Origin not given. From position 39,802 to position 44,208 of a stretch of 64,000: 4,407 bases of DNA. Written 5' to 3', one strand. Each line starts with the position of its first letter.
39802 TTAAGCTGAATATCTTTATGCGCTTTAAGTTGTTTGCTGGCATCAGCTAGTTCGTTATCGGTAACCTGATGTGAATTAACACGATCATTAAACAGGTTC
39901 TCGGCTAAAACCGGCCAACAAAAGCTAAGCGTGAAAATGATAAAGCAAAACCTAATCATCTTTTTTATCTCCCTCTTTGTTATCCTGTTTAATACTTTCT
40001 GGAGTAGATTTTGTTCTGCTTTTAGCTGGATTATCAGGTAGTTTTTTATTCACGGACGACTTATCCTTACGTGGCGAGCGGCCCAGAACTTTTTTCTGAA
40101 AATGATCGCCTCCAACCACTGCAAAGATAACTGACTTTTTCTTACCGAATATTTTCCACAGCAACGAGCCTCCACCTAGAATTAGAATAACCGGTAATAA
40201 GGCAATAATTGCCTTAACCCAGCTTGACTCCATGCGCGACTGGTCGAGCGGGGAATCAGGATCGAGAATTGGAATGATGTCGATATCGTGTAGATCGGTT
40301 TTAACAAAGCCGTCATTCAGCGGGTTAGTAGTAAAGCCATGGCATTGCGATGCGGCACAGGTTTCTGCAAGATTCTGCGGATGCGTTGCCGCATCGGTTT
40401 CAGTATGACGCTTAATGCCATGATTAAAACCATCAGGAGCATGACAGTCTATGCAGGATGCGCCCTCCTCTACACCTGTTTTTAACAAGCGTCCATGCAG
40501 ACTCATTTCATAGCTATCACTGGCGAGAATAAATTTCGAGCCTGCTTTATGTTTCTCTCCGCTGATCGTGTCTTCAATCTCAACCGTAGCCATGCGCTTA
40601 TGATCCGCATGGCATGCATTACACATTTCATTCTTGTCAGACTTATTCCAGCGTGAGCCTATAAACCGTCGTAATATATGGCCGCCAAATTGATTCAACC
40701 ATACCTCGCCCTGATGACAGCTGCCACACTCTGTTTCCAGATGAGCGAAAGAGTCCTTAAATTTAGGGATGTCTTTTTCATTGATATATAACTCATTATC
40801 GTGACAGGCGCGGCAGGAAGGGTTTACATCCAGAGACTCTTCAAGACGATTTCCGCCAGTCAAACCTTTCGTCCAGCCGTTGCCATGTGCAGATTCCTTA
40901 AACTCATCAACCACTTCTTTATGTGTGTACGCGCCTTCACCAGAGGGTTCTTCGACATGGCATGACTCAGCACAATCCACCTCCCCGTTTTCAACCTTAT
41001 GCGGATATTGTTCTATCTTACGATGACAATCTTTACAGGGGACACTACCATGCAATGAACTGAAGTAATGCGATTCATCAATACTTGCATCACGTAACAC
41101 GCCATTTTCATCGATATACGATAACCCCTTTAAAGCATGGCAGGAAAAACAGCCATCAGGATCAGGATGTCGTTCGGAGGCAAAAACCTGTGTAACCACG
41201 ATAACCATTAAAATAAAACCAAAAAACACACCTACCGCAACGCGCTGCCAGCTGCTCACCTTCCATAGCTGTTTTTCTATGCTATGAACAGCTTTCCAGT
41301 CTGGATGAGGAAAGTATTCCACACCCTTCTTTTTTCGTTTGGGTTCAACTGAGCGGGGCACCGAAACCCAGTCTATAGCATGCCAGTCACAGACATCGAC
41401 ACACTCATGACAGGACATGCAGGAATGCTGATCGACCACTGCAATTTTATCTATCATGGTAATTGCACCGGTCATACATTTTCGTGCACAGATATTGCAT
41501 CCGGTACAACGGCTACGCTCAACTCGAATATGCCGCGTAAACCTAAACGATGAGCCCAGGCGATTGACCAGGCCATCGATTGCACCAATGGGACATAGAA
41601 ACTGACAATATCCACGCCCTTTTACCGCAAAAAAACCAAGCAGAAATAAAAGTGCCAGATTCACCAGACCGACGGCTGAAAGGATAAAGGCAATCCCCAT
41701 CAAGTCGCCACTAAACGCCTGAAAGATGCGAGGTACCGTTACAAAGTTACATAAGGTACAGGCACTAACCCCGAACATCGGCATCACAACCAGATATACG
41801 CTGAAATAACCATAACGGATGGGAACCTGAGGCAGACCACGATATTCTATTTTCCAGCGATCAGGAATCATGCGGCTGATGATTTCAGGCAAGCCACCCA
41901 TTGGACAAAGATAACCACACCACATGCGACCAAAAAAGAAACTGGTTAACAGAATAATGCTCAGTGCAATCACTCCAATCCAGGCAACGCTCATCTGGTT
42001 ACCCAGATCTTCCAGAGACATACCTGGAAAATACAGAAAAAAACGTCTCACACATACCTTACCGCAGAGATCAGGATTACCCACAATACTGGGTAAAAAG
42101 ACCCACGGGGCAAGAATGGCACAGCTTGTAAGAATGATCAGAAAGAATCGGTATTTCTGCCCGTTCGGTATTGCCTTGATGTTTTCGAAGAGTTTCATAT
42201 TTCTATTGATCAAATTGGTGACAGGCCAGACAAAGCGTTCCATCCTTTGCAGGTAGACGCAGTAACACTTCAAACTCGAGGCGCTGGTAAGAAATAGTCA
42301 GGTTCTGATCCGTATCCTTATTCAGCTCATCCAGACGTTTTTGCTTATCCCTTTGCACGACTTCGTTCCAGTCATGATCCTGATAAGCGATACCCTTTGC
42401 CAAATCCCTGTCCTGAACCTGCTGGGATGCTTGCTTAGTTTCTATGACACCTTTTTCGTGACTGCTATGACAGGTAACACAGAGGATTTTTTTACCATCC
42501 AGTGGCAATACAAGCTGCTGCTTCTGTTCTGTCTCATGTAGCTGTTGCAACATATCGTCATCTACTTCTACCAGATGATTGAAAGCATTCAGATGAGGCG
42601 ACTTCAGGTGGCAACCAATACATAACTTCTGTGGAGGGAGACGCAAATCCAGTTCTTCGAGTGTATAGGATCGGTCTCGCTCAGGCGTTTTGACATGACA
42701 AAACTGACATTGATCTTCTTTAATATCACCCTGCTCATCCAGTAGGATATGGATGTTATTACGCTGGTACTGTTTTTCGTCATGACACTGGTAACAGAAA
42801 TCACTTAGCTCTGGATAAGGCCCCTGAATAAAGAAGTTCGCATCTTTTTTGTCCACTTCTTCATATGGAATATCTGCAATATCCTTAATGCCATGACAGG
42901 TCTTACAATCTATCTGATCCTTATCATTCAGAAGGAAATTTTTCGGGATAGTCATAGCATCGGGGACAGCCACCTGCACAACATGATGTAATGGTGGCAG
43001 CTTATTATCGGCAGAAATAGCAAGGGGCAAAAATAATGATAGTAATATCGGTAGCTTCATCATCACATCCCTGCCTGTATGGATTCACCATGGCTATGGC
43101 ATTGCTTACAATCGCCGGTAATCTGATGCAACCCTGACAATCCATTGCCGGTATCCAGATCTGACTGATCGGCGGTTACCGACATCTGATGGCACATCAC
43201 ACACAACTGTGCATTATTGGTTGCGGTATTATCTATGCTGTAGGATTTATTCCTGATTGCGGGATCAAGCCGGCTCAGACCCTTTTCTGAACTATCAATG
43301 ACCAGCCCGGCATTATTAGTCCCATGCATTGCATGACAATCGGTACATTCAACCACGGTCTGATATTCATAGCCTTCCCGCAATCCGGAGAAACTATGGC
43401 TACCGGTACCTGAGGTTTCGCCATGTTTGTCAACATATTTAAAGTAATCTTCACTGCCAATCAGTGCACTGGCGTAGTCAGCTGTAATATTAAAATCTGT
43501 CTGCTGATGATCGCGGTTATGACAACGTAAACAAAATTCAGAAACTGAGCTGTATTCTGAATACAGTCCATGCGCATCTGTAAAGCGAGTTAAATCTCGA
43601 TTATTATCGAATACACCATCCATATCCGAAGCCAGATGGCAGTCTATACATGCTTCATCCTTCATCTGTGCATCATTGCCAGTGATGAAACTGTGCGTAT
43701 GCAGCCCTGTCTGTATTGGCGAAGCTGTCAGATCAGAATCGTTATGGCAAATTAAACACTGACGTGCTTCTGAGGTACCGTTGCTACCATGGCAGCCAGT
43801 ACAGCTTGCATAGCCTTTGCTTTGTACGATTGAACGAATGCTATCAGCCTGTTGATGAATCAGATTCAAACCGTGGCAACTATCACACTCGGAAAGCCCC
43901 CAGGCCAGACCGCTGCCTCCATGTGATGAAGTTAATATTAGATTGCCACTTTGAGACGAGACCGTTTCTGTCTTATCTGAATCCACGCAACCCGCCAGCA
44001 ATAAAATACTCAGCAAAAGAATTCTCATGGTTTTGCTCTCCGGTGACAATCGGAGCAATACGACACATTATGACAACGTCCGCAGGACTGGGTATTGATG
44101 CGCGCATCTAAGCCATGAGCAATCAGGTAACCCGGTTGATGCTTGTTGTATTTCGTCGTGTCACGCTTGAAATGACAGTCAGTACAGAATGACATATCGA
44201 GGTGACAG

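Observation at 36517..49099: Nine-gene multiheme-cytochrome/porin operon: candidate extracellular electron-transfer conduit of unusual composition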

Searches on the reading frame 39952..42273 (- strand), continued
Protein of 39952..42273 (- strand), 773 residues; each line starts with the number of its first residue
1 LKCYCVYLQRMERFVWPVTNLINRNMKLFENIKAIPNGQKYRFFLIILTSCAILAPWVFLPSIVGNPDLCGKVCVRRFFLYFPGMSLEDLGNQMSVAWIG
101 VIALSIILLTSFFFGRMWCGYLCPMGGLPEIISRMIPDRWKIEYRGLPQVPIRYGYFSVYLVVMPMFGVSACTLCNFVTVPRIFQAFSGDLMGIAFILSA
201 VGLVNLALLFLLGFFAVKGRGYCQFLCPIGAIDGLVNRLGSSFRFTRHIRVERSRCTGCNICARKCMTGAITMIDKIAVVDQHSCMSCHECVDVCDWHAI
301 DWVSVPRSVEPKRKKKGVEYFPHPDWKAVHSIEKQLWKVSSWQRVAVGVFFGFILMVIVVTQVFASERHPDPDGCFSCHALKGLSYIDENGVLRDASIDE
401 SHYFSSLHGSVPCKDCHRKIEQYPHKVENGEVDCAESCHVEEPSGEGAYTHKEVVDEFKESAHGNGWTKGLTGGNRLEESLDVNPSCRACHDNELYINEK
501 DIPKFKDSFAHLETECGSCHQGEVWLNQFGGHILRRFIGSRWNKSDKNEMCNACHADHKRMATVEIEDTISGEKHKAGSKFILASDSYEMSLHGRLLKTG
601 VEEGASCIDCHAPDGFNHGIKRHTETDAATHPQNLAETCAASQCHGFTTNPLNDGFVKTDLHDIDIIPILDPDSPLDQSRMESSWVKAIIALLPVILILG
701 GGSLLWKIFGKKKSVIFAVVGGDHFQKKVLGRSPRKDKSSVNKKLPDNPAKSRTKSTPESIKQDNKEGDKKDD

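Call 30: find_encoding_contigs(protein=P0109, flank=10000, max_places=1)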
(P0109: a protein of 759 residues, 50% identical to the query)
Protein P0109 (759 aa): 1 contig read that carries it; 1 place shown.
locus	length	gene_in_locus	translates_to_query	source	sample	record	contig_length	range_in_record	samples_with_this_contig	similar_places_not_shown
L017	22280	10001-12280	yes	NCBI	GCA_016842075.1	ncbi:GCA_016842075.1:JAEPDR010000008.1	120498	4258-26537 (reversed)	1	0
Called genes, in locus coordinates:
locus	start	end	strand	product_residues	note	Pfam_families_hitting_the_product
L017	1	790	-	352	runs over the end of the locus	-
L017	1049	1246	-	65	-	-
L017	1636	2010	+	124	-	-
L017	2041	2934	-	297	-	PF01040:UbiA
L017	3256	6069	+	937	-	PF22113:Mtrc-MtrF_II-IV_dom (faint), PF13435:Cytochrome_C554 (faint)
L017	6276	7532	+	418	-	-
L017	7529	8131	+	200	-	-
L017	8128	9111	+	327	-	PF14522:Cytochrome_C7 (faint), PF14537:Cytochrom_c3_2 (faint), PF09699:Paired_CXXCH_1 (faint), PF22113:Mtrc-MtrF_II-IV_dom (faint)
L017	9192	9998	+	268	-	PF09699:Paired_CXXCH_1 (faint), PF14522:Cytochrome_C7 (faint), PF22113:Mtrc-MtrF_II-IV_dom (faint)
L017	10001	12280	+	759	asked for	PF12801:Fer4_5, PF22113:Mtrc-MtrF_II-IV_dom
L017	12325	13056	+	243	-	-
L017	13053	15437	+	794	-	PF01436:NHL (faint), PF09699:Paired_CXXCH_1 (faint), PF14522:Cytochrome_C7 (faint), PF14537:Cytochrom_c3_2 (faint)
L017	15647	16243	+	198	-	PF00293:NUDIX (weak)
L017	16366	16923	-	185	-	-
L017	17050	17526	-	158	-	-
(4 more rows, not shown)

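Call 31: find_encoding_contigs(protein=P0057, flank=10000, max_places=1)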
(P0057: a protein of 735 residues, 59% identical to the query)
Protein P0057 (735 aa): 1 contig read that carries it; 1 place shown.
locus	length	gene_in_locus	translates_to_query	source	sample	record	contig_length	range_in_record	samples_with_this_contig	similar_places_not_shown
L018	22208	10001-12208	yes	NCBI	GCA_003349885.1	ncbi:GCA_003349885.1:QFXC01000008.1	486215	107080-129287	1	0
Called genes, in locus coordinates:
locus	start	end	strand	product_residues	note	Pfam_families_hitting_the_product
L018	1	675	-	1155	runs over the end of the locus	PF17757:UvrB_inter, PF21132:MFD_D3, PF22590:Cas3-like_C_2 (faint), PF02559:CarD_TRCF_RID, PF00270:DEAD, PF04851:ResIII, PF00271:Helicase_C, PF03461:TRCF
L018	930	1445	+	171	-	PF02540:NAD_synthase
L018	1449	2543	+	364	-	-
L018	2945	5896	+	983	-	PF13435:Cytochrome_C554 (faint), PF13442:Cytochrome_CBB3 (faint), PF14537:Cytochrom_c3_2 (faint), PF22113:Mtrc-MtrF_II-IV_dom (weak)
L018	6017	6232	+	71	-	-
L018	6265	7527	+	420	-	-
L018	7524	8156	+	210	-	PF14522:Cytochrome_C7 (faint)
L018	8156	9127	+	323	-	PF14537:Cytochrom_c3_2 (faint), PF03264:Cytochrom_NNT (faint), PF14522:Cytochrome_C7 (faint), PF09699:Paired_CXXCH_1 (faint), PF22678:Cytochrom_c_NrfB-like (faint), PF22113:Mtrc-MtrF_II-IV_dom (weak)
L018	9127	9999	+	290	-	PF22113:Mtrc-MtrF_II-IV_dom (weak), PF09699:Paired_CXXCH_1 (faint), PF14522:Cytochrome_C7 (faint), PF14537:Cytochrom_c3_2 (faint)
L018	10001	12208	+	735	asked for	PF12801:Fer4_5, PF12838:Fer4_7 (weak)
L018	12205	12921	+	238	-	-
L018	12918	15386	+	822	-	PF08450:SGL (faint), PF01436:NHL (faint), PF17170:DUF5128 (faint), PF14522:Cytochrome_C7 (faint), PF14537:Cytochrom_c3_2 (faint), PF09699:Paired_CXXCH_1 (weak), PF22113:Mtrc-MtrF_II-IV_dom (weak)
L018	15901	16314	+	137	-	PF00581:Rhodanese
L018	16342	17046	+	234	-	-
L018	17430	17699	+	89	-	-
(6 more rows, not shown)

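Call 32: find_encoding_contigs(protein=P0084, flank=10000, max_places=1)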
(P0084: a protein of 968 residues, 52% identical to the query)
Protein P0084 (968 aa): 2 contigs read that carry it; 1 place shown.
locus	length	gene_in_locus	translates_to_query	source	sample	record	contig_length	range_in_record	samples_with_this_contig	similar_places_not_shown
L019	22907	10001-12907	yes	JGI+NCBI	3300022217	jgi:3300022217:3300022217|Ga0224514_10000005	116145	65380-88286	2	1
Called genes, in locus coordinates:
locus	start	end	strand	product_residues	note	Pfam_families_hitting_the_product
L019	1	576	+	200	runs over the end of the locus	-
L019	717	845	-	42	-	-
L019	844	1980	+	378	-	PF17746:SfsA_N, PF03749:SfsA, PF01986:DUF123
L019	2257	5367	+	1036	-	PF22113:Mtrc-MtrF_II-IV_dom (weak)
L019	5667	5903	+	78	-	-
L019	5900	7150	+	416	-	-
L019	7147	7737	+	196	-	PF14522:Cytochrome_C7 (faint)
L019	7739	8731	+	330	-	PF03264:Cytochrom_NNT (faint), PF14522:Cytochrome_C7 (faint), PF22113:Mtrc-MtrF_II-IV_dom (faint), PF09699:Paired_CXXCH_1 (faint), PF14537:Cytochrom_c3_2 (faint)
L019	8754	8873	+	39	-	-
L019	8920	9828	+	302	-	PF14522:Cytochrome_C7 (faint), PF09699:Paired_CXXCH_1 (faint), PF22113:Mtrc-MtrF_II-IV_dom, PF14537:Cytochrom_c3_2 (faint)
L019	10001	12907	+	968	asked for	PF12801:Fer4_5, PF13187:Fer4_9 (faint), PF12801:Fer4_5 (weak), PF12838:Fer4_7, PF13237:Fer4_10 (weak)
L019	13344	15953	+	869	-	PF01436:NHL (faint), PF17170:DUF5128 (faint), PF14522:Cytochrome_C7 (faint), PF14537:Cytochrom_c3_2 (faint), PF09699:Paired_CXXCH_1, PF22113:Mtrc-MtrF_II-IV_dom (weak), PF09699:Paired_CXXCH_1 (weak)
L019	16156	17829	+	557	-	-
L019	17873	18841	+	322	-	-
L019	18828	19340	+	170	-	PF00578:AhpC-TSA (weak)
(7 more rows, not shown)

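Call 88: find_encoding_contigs(protein=P0129, flank=10000, max_places=1)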
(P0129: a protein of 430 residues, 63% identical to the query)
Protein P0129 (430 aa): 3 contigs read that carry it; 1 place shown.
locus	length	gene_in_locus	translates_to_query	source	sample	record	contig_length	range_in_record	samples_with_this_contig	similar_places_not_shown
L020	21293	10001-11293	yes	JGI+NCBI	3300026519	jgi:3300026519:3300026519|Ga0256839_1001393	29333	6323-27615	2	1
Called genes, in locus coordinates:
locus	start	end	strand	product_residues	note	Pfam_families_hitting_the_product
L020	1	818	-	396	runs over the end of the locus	-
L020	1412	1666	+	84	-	PF00037:Fer4 (weak)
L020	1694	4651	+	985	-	PF22113:Mtrc-MtrF_II-IV_dom (faint)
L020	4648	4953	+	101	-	-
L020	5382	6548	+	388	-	-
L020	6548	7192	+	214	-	-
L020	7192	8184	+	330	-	PF22113:Mtrc-MtrF_II-IV_dom (faint), PF14522:Cytochrome_C7 (faint), PF09699:Paired_CXXCH_1 (faint), PF14537:Cytochrom_c3_2 (faint)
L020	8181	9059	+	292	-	PF22113:Mtrc-MtrF_II-IV_dom (faint), PF14522:Cytochrome_C7 (faint), PF09699:Paired_CXXCH_1 (faint), PF14537:Cytochrom_c3_2 (faint)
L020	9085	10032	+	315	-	PF12801:Fer4_5, PF12838:Fer4_7 (weak)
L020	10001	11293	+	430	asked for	PF22113:Mtrc-MtrF_II-IV_dom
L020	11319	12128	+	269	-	PF03264:Cytochrom_NNT (faint), PF14522:Cytochrome_C7 (faint)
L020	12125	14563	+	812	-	PF01436:NHL (weak), PF17170:DUF5128 (faint), PF14522:Cytochrome_C7 (faint), PF14537:Cytochrom_c3_2 (faint), PF22113:Mtrc-MtrF_II-IV_dom (faint), PF09699:Paired_CXXCH_1 (weak)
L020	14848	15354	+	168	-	-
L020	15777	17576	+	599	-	-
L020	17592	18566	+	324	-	-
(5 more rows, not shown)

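Call 89: find_encoding_contigs(protein=P0124, flank=10000, max_places=1)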
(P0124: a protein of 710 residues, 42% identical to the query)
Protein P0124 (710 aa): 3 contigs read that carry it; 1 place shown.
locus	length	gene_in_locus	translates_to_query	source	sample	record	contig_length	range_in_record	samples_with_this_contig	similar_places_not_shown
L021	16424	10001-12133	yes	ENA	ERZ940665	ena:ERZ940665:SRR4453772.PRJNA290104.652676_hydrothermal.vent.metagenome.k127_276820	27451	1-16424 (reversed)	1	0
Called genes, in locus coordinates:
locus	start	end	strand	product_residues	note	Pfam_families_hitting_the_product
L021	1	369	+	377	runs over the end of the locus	PF02606:LpxK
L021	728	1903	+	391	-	PF13557:Phenol_MetA_deg (weak)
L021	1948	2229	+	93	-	PF09626:DHC (weak)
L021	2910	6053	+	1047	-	PF14522:Cytochrome_C7 (faint), PF13442:Cytochrome_CBB3 (faint), PF22113:Mtrc-MtrF_II-IV_dom (weak)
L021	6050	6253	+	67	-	-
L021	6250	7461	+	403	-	-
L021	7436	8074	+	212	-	-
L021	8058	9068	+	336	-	PF09699:Paired_CXXCH_1 (faint), PF14522:Cytochrome_C7 (faint)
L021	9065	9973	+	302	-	PF09699:Paired_CXXCH_1 (faint), PF14522:Cytochrome_C7 (faint), PF14537:Cytochrom_c3_2 (faint)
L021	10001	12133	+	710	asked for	PF12801:Fer4_5, PF12838:Fer4_7 (faint), PF14697:Fer4_21 (faint), PF12801:Fer4_5 (weak), PF22113:Mtrc-MtrF_II-IV_dom (weak)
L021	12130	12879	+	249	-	-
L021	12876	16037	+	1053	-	PF01436:NHL (faint), PF13360:PQQ_2 (faint), PF17170:DUF5128 (weak), PF14522:Cytochrome_C7 (faint), PF14537:Cytochrom_c3_2 (faint), PF09699:Paired_CXXCH_1 (weak), PF22113:Mtrc-MtrF_II-IV_dom (weak)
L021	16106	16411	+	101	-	-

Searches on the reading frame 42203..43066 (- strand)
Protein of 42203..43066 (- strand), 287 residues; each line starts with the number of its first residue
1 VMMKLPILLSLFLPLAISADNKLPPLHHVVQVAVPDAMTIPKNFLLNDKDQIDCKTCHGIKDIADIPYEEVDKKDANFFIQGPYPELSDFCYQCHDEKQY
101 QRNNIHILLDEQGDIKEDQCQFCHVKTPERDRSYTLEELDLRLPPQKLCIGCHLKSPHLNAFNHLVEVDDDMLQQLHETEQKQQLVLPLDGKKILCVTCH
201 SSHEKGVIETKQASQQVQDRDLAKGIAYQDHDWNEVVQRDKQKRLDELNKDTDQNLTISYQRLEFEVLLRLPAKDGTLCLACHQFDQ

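Call 4: search_protein_families(library=pfam, proteins=[window:42203-43066:-], max_evalue=0.01)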
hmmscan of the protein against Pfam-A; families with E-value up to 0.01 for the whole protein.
window:42203-43066:- (287 aa): 4 families
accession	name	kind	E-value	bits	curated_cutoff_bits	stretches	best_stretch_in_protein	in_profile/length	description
PF09699.15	Paired_CXXCH_1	-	1.6e-09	37.8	20.6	0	115-154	4-37/41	Doubled CXXCH motif (Paired_CXXCH_1)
PF14522.11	Cytochrome_C7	-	2.3e-07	31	24.8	1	50-124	12-66/67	Cytochrome c7 and related cytochrome c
PF14537.11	Cytochrom_c3_2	-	5.2e-07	30.5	25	2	118-206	7-70/79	Cytochrome c3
PF22113.1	Mtrc-MtrF_II-IV_dom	-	2e-05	24.6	30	1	49-127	79-166/176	Outer membrane cytochrome MtrC/MtrF-like, domains II/IV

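Call 5: search_protein_families(library=ncbifam, proteins=[window:42203-43066:-], max_evalue=0.01)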
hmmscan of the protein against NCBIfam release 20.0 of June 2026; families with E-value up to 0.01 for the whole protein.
window:42203-43066:- (287 aa): 4 families
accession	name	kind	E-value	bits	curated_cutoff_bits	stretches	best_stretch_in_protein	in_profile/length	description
TIGR03508.1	decahem_SO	subfamily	3.1e-08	33.4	192.2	2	89-207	3-131/258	DmsE family decaheme c-type cytochrome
NF041028.1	decahem_GSU2203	exception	1.4e-05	24.5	325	2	88-204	36-159/317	GSU2203 family decaheme c-type cytochrome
TIGR01905.1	paired_CXXCH_1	subfamily_domain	7.3e-05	22.6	25.2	0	88-98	29-39/41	doubled CXXCH domain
TIGR03783.1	Bac_Flav_CT_G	subfamily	0.0029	15.5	261.55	1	50-134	415-496/829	TraG family conjugative transposon ATPase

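Call 50: search_solved_structures(query=window:42203-43066:-, max_evalue=10)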
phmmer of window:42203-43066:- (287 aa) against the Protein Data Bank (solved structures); distinct sequences matched with E-value up to 10: 7.
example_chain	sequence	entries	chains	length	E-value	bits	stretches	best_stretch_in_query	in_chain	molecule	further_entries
9eov_A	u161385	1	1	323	0.54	12.7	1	88-179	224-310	Extracellular iron oxide respiratory system surface decaheme cytochrome c component MtrC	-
6m0p_A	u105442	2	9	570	0.59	12.6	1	101-155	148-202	Aerobic hydroxylamine oxidoreductase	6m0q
19hc_A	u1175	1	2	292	1.1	11.7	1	50-131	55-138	PROTEIN (NINE-HAEM CYTOCHROME C)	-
3k0x_A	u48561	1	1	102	1.1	11.7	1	189-245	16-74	Protein Ten1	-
4fas_A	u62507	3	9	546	1.1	11.7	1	102-155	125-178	Hydroxylamine oxidoreductase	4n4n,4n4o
1fgj_A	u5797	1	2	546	1.2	11.6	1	102-155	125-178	HYDROXYLAMINE OXIDOREDUCTASE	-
3kf6_B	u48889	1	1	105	1.2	11.6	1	189-245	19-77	Protein ten1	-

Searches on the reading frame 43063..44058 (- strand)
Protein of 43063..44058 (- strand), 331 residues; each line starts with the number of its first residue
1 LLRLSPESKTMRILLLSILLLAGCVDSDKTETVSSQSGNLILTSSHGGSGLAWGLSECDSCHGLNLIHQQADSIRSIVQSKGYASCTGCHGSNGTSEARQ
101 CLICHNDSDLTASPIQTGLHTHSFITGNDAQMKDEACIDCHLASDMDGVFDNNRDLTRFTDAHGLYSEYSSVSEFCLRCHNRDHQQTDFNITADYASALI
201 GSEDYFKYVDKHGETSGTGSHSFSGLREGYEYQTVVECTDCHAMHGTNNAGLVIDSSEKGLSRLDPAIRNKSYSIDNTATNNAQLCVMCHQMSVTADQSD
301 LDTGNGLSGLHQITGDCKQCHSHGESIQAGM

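Call 4: search_protein_families(library=pfam, proteins=[window:43063-44058:-], max_evalue=0.01)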
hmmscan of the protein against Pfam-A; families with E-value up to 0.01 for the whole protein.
window:43063-44058:- (331 aa): 6 families
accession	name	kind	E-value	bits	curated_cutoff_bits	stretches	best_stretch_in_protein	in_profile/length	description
PF22113.1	Mtrc-MtrF_II-IV_dom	-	5.3e-11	42.8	30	1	168-327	24-169/176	Outer membrane cytochrome MtrC/MtrF-like, domains II/IV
PF09699.15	Paired_CXXCH_1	-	1.3e-10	41.2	20.6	1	237-253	8-24/41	Doubled CXXCH motif (Paired_CXXCH_1)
PF14522.11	Cytochrome_C7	-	5.7e-09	36.1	24.8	2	56-106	14-67/67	Cytochrome c7 and related cytochrome c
PF14537.11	Cytochrom_c3_2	-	6.2e-07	30.2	25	0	277-323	20-66/79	Cytochrome c3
PF03264.19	Cytochrom_NNT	-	1.1e-05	25.7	24.1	0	278-325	31-76/174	NapC/NirT cytochrome c family, N-terminal region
PF02085.21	Cytochrom_CIII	-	0.003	18.3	22.9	1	84-143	31-84/101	Class III cytochrome C family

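Call 5: search_protein_families(library=ncbifam, proteins=[window:43063-44058:-], max_evalue=0.01)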
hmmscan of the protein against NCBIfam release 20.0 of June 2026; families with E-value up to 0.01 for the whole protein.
window:43063-44058:- (331 aa): 4 families
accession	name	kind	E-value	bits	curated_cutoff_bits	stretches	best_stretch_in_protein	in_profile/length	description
TIGR01905.1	paired_CXXCH_1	subfamily_domain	5.7e-07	29.4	25.2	0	237-255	8-26/41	doubled CXXCH domain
NF047727.1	4hemeCytCCctA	equivalog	0.00062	19.9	180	0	233-249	78-94/109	tetraheme c-type cytochrome CctA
NF008659.0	PRK11659.1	equivalog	0.0011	18.7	184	1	99-188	47-125/188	cytochrome c nitrite reductase pentaheme subunit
NF045774.1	cytochro_C551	exception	0.0029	17.5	118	1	9-75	4-67/110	cytochrome c551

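Call 48: search_solved_structures(query=window:43063-44028:-, max_evalue=10)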
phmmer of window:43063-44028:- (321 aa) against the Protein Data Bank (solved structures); distinct sequences matched with E-value up to 10: 0.
